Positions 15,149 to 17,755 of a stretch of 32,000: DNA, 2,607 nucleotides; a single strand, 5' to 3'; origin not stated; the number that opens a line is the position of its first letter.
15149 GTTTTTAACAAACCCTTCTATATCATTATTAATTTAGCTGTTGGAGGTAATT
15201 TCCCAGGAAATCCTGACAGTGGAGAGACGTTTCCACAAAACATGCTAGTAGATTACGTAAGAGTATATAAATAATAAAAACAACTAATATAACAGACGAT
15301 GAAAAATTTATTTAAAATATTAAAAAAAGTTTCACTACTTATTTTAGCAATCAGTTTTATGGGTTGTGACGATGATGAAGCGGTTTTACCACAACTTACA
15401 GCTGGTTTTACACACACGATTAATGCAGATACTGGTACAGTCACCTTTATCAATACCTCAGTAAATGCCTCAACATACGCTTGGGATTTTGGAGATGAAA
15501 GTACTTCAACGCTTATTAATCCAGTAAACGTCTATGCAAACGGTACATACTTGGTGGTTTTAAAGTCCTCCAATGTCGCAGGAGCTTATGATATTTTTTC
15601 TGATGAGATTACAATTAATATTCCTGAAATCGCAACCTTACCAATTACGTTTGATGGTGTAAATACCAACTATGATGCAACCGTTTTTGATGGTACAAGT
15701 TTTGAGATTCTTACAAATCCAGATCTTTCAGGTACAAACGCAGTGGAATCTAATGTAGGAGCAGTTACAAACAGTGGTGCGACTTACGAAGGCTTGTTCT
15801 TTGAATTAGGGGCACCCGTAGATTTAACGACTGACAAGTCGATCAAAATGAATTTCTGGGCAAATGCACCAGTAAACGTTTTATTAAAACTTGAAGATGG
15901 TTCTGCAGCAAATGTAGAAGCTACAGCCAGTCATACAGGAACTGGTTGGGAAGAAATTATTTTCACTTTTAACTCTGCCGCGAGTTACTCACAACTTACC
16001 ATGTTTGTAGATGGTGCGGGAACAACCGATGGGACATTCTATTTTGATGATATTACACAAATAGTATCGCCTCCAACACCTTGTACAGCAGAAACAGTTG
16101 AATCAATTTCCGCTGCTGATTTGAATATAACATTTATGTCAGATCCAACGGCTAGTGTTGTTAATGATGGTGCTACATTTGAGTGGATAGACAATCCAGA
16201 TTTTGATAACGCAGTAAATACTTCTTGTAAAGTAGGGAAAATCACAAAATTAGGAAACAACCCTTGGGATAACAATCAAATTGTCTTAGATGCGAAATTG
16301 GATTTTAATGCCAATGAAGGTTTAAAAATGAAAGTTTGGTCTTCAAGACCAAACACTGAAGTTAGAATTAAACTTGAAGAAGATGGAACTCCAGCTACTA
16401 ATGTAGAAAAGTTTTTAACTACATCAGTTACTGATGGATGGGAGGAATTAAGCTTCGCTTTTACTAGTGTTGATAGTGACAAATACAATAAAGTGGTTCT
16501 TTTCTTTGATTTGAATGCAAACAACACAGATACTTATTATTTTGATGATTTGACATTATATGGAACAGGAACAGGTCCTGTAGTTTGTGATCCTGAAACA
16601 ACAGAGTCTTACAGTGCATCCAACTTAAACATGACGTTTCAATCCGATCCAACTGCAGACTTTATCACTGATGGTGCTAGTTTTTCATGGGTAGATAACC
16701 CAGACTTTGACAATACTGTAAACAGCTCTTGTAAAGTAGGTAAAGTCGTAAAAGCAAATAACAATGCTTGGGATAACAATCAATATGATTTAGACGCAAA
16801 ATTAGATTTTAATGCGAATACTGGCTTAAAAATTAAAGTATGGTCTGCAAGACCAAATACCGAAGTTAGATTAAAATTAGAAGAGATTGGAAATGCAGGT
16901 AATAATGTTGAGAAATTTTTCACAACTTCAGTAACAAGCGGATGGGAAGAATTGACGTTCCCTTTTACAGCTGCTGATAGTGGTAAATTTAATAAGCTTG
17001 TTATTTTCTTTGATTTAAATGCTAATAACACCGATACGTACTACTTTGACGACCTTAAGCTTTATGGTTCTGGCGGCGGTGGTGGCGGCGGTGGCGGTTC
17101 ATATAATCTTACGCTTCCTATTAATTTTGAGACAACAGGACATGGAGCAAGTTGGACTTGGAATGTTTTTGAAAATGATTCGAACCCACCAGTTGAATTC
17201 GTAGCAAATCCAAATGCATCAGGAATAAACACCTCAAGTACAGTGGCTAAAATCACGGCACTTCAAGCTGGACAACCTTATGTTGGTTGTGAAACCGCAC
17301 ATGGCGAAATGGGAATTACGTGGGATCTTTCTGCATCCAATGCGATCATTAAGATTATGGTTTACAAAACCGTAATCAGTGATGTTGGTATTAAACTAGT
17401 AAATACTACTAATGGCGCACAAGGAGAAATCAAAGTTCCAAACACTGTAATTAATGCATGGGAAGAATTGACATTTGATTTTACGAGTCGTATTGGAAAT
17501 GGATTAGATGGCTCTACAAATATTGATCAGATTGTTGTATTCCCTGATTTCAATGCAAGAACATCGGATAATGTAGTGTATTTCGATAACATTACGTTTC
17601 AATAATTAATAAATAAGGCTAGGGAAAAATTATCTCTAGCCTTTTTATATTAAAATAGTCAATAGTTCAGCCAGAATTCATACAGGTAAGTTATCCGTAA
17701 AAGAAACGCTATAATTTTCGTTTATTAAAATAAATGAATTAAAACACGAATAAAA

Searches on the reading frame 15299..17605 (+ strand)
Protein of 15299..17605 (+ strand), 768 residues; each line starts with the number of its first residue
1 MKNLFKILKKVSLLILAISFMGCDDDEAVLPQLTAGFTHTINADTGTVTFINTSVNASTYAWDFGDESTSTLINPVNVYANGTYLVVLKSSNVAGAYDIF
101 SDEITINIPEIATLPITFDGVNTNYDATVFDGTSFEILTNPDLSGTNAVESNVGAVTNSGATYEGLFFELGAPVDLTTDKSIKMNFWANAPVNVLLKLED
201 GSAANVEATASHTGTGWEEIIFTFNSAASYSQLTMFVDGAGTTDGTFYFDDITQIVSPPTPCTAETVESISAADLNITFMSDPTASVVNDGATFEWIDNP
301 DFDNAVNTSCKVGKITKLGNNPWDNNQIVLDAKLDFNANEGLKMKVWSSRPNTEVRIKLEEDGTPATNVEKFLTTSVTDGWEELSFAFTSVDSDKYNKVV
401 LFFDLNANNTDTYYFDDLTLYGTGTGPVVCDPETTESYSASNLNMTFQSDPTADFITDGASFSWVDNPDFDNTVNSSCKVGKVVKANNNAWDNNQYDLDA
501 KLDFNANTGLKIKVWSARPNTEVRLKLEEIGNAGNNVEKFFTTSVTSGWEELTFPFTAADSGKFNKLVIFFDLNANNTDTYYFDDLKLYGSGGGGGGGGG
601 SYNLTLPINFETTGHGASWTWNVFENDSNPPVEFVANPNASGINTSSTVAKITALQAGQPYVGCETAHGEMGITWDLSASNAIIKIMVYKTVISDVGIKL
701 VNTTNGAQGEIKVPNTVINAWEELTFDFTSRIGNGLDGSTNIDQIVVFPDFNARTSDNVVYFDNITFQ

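Call 3: search_protein_families(library=pfam, proteins=[window:15299-17605:+], max_evalue=0.01)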
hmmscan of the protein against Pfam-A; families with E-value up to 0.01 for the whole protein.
window:15299-17605:+ (768 aa): 4 families
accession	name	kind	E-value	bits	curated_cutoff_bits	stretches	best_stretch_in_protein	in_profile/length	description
PF18911.6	PKD_4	-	3.3e-08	33.9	27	1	31-106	4-83/85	PKD domain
PF24939.1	DUF7756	-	0.0015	18.9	27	0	324-360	33-69/123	Domain of unknown function (DUF7756)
PF22637.2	CBM_4_9_1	-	0.0016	19.1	27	0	479-572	54-135/148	BppA domain 1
PF00629.30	MAM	-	0.0078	16.5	26.4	0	192-255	89-152/158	MAM domain, meprin/A5/mu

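Call 4: search_protein_families(library=ncbifam, proteins=[window:15299-17605:+], max_evalue=0.01)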
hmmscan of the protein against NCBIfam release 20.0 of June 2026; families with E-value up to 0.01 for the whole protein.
window:15299-17605:+ (768 aa): 1 family
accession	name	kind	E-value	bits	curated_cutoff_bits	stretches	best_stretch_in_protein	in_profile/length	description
NF048003.1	GTA_spike_fiber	domain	0.0013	19.3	36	0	126-249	32-156/182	phage head spike fiber domain-containing protein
